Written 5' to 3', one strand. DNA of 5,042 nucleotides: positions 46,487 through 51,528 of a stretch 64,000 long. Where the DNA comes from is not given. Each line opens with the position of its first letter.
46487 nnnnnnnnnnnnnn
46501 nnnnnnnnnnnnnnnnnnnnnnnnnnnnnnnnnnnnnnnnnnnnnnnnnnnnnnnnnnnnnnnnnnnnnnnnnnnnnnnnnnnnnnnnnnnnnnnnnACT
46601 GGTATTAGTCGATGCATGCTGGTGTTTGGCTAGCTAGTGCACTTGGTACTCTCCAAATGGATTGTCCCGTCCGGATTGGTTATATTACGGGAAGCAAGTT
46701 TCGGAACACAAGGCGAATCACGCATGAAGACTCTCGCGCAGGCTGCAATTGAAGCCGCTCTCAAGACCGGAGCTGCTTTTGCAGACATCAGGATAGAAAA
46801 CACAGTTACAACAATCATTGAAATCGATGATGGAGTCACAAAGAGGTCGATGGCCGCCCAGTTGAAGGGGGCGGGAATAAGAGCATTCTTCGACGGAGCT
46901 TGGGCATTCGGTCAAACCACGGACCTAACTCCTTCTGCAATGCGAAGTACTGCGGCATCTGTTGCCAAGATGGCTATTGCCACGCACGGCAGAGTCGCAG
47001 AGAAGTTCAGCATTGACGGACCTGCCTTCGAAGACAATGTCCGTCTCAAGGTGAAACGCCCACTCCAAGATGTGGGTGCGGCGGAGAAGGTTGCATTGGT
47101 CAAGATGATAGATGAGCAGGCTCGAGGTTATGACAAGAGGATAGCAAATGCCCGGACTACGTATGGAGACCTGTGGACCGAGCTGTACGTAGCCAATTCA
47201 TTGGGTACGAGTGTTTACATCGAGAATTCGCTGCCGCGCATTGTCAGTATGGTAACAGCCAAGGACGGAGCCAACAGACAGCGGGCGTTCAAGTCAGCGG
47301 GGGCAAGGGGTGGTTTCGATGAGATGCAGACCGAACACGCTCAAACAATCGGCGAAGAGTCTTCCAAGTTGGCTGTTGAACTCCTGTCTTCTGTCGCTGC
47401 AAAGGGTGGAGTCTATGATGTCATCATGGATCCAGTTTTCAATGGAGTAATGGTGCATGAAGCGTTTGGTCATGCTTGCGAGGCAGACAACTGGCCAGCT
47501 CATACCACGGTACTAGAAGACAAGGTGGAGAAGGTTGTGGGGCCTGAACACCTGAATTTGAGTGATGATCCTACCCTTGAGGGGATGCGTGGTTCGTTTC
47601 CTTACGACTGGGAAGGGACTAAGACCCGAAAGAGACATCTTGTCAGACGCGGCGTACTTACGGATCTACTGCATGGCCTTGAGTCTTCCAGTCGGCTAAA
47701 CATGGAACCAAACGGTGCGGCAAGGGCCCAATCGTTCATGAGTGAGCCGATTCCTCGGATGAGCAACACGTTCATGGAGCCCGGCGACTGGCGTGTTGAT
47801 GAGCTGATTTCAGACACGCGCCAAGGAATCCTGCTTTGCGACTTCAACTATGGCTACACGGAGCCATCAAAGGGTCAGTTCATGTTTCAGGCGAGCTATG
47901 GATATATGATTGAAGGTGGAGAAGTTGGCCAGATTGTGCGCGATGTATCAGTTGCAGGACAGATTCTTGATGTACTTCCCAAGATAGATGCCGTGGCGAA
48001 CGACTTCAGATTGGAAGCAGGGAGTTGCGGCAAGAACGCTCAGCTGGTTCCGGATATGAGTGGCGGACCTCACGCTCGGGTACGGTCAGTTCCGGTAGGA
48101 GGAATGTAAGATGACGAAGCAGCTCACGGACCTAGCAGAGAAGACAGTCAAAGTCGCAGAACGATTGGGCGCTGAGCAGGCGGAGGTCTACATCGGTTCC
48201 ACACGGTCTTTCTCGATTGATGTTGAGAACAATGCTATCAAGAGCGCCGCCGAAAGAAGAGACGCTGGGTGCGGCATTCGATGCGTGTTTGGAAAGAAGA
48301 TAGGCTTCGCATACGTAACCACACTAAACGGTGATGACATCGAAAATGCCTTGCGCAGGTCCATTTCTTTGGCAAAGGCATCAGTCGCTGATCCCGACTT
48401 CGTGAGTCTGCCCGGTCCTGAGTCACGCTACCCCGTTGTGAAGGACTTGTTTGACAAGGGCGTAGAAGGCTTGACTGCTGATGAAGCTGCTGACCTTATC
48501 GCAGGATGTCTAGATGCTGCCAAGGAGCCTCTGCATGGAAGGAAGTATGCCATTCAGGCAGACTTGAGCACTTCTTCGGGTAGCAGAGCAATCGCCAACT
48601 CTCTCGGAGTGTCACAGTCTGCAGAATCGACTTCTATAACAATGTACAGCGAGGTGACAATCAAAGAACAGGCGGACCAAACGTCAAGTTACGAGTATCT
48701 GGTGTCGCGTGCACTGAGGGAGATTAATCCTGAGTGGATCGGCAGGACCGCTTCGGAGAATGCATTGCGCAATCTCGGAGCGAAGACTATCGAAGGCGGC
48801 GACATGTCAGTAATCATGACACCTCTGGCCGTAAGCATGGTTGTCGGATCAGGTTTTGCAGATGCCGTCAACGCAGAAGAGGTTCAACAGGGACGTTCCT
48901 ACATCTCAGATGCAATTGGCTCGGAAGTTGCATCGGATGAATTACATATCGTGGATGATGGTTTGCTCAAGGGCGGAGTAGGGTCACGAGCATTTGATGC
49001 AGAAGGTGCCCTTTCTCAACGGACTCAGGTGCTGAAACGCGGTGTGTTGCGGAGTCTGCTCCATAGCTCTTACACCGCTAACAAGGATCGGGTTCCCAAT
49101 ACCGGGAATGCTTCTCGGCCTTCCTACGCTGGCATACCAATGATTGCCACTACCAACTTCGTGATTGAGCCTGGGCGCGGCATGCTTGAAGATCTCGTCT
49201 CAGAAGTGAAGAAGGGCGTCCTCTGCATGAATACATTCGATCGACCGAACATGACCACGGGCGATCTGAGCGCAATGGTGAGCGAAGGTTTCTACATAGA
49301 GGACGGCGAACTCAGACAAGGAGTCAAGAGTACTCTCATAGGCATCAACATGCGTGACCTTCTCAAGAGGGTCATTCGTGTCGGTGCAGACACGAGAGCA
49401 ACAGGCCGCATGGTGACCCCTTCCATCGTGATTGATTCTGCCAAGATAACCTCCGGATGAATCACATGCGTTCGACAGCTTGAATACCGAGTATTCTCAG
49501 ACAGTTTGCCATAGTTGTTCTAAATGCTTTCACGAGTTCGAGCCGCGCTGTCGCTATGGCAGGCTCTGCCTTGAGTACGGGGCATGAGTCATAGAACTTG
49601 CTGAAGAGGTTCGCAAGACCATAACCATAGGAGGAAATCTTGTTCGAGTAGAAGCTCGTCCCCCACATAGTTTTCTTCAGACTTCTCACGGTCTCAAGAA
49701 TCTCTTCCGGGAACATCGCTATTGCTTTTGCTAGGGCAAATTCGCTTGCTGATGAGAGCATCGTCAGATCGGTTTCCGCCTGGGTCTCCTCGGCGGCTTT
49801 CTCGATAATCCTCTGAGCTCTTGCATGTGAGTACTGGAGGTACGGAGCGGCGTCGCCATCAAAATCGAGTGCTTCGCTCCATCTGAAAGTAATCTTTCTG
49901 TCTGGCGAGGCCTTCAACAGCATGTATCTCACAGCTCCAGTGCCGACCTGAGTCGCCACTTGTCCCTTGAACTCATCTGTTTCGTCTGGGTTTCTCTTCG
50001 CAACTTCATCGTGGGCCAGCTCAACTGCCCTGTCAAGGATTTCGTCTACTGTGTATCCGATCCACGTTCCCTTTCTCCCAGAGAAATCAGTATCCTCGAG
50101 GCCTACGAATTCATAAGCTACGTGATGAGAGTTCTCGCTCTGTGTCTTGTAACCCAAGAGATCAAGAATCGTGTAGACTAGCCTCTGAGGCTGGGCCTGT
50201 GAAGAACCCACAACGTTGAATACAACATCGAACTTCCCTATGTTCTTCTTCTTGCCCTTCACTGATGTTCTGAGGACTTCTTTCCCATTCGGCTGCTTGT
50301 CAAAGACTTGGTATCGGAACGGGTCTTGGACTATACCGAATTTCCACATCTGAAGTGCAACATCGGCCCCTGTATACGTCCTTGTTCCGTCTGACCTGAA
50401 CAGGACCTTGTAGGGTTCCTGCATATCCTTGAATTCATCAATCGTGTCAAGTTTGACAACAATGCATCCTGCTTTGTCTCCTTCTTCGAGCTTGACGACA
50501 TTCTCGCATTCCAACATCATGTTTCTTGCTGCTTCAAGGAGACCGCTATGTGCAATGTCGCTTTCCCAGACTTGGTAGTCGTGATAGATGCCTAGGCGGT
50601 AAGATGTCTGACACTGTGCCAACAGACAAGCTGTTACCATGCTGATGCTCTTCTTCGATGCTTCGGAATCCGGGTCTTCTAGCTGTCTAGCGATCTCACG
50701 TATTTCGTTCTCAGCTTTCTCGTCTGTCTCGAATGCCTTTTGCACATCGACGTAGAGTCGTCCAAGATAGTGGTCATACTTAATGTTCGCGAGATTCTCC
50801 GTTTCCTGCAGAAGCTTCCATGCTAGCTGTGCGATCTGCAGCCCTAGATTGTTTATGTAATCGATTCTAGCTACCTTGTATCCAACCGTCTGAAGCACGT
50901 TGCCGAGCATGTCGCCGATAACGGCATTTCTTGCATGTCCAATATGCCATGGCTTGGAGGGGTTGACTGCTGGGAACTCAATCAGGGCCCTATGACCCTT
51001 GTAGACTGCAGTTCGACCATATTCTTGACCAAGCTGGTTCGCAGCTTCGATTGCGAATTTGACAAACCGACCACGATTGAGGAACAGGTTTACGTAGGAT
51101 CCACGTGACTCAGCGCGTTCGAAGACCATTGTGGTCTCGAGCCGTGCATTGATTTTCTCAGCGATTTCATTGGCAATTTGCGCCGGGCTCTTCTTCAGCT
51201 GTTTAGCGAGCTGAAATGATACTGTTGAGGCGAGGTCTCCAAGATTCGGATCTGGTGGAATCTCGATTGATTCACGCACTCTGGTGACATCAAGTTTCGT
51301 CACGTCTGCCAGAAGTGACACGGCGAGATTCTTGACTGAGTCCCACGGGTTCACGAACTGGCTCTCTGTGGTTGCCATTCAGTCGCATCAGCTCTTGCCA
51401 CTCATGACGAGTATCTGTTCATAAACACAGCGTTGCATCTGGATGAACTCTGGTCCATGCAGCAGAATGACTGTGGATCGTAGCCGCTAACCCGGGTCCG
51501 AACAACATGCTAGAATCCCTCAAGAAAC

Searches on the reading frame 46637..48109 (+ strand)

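Call 30: search_protein_families(library=pfam, proteins=[window:46637-48109:+], max_evalue=0.0001)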
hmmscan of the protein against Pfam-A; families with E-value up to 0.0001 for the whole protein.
window:46637-48109:+ (490 aa): 3 families
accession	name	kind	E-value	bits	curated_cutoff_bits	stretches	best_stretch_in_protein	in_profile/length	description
PF19289.4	PmbA_TldD_3rd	-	1.3e-60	204.7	22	1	258-489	2-220/220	PmbA/TldA metallopeptidase C-terminal domain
PF19290.4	PmbA_TldD_2nd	-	9.3e-15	55.5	20.9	1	142-250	2-109/109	PmbA/TldA metallopeptidase central domain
PF01523.21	PmbA_TldD_1st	-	3.8e-09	37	20.9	1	49-113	1-65/65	PmbA/TldA metallopeptidase domain 1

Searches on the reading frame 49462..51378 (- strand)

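Call 30: search_protein_families(library=pfam, proteins=[window:49462-51378:-], max_evalue=0.0001)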
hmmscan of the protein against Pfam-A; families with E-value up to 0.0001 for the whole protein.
window:49462-51378:- (638 aa): 4 families
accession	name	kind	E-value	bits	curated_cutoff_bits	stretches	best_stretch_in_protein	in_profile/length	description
PF00750.26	tRNA-synt_1d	-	4.9e-32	111.7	23.3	2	124-342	15-221/349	tRNA synthetases class I (R), catalytic domain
PF05746.21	DALR_1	-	6.5e-28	97.6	22.3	1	514-638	1-117/117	DALR anticodon binding domain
PF03485.21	Arg_tRNA_synt_N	-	3.3e-16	60.1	21.5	1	23-100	11-85/85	Arginyl tRNA synthetase N terminal domain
PF01406.26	tRNA-synt_1e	-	8.3e-06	25.8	27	1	144-231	23-110/301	tRNA synthetases class I (C) catalytic domain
